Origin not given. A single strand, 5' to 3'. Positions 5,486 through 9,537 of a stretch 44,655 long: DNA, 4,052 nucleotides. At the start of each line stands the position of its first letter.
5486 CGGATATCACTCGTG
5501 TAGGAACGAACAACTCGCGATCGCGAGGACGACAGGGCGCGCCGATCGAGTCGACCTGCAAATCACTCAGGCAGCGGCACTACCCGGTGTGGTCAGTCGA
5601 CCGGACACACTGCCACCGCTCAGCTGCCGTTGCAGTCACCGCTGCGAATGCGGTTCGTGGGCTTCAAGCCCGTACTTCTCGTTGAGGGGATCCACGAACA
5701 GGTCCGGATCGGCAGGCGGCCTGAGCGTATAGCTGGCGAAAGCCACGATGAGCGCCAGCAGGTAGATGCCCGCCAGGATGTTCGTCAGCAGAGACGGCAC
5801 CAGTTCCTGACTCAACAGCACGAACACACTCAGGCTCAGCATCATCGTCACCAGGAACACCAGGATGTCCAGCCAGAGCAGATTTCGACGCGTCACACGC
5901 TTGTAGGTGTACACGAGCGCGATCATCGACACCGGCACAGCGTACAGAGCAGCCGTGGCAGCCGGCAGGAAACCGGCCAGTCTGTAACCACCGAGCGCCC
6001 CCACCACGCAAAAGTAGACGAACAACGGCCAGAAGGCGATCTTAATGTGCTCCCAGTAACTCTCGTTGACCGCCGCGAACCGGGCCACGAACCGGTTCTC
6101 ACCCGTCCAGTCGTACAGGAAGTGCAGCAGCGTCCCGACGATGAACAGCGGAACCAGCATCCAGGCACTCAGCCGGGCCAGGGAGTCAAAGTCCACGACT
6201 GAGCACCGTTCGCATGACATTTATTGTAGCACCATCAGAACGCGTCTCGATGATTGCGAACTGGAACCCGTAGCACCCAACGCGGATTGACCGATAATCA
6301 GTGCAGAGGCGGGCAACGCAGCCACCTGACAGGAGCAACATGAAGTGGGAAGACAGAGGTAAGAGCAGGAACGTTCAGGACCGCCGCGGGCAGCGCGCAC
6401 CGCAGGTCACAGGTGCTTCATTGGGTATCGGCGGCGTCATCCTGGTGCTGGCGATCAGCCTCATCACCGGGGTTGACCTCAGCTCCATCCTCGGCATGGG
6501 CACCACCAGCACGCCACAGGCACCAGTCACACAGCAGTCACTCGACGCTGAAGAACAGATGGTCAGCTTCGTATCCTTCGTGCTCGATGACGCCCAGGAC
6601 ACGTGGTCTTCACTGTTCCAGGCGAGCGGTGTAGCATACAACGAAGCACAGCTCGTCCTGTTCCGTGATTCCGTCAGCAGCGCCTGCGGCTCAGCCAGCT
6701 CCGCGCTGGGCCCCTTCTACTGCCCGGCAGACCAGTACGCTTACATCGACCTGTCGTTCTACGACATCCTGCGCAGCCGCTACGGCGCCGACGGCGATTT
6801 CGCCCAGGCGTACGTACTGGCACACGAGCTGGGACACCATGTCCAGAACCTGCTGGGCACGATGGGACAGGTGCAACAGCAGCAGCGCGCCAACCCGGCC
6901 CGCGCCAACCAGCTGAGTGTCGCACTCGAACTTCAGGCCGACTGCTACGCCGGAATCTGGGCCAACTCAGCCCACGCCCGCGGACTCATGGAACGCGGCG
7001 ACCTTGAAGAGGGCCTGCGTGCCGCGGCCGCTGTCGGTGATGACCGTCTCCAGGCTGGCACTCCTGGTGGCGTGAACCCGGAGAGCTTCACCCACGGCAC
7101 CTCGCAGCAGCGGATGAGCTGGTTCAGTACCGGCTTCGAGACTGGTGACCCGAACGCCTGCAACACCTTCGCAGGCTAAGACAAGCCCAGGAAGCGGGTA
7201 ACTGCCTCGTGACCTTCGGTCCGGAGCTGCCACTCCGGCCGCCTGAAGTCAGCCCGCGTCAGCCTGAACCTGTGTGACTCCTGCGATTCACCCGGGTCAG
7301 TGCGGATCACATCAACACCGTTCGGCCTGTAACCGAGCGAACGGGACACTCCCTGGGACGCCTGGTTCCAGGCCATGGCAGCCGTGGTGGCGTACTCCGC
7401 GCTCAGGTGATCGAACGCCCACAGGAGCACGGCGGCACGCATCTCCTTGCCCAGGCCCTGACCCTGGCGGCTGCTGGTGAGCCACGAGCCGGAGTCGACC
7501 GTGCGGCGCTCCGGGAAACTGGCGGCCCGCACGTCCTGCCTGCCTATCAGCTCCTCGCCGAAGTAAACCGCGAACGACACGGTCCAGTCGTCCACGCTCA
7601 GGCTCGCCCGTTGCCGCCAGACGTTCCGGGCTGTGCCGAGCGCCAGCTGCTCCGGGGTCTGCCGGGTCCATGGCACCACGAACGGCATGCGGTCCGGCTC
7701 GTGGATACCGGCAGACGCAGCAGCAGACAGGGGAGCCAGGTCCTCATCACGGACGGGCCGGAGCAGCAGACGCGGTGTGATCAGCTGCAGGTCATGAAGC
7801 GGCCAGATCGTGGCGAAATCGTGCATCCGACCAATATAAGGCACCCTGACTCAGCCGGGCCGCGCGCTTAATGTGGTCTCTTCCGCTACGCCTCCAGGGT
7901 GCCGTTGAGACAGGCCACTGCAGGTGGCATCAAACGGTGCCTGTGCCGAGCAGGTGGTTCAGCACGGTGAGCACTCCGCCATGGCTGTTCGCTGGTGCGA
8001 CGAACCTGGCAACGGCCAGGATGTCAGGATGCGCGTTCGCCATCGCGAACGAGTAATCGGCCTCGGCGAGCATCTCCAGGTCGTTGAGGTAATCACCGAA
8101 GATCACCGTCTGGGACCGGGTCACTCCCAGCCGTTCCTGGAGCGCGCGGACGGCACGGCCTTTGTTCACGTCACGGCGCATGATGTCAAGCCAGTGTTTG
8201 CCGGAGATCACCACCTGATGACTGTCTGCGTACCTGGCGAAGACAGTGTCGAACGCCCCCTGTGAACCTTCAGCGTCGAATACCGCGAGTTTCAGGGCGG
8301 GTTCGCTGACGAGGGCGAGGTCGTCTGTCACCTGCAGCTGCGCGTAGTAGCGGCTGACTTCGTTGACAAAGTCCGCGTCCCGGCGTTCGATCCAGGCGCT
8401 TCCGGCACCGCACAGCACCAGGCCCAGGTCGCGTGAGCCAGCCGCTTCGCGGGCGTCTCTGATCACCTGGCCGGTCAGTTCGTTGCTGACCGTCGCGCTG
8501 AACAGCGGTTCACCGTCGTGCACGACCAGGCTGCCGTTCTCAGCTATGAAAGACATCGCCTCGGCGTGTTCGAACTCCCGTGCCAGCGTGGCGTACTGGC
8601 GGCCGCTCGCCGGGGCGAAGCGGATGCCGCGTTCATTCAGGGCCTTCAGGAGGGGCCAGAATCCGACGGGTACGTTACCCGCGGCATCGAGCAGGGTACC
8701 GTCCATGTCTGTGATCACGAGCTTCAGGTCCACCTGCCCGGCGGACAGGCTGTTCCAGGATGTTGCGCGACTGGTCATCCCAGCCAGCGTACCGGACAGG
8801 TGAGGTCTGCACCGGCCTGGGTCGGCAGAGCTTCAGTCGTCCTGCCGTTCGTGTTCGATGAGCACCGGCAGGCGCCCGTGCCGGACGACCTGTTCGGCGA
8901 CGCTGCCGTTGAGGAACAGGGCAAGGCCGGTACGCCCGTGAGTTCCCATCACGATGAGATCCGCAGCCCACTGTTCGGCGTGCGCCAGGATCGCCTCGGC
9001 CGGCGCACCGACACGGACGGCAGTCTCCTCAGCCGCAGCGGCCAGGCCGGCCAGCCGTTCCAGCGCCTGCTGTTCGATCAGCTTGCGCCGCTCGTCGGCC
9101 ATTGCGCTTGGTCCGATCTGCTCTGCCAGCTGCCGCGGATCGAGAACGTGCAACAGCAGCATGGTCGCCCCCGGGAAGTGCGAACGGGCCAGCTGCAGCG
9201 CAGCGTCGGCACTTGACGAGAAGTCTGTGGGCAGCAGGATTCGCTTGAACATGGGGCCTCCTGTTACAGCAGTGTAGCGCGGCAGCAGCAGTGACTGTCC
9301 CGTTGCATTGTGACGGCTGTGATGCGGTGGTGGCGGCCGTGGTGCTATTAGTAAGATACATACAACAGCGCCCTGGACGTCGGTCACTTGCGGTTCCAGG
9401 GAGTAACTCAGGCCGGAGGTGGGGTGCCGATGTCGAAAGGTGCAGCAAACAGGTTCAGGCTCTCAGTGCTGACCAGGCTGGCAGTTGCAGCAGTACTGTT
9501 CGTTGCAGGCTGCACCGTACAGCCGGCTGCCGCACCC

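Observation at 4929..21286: Three paralogous mini beta-barrel modules, each next to a giant PKD/Ig lipoprotein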

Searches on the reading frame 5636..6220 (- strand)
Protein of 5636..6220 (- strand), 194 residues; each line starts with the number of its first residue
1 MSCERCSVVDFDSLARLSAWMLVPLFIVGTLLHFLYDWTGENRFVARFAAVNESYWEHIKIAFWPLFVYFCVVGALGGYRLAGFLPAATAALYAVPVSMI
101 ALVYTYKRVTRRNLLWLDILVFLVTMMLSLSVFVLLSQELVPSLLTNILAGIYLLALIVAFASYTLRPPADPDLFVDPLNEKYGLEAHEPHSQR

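Call 23: search_protein_families(library=pfam, proteins=[window:5636-6220:-], max_evalue=0.001)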
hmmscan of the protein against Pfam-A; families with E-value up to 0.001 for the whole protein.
window:5636-6220:- (194 aa): 1 family
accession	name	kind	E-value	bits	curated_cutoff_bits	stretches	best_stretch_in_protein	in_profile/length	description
PF20122.4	DUF6512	-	3.9e-23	82.8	26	1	17-185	9-181/181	Family of unknown function (DUF6512)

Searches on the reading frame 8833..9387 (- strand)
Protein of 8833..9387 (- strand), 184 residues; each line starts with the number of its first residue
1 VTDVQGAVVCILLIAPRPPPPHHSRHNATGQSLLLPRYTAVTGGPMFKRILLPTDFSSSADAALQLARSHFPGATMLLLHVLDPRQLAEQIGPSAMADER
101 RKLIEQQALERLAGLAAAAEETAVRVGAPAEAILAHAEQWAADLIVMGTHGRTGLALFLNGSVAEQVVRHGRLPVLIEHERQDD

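Call 23: search_protein_families(library=pfam, proteins=[window:8833-9387:-], max_evalue=0.001)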
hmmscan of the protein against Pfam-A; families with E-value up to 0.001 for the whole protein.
window:8833-9387:- (184 aa): 1 family
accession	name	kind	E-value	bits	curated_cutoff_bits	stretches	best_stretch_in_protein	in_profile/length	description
PF00582.32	Usp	-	9.5e-31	107.7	24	1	46-177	1-139/141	Universal stress protein family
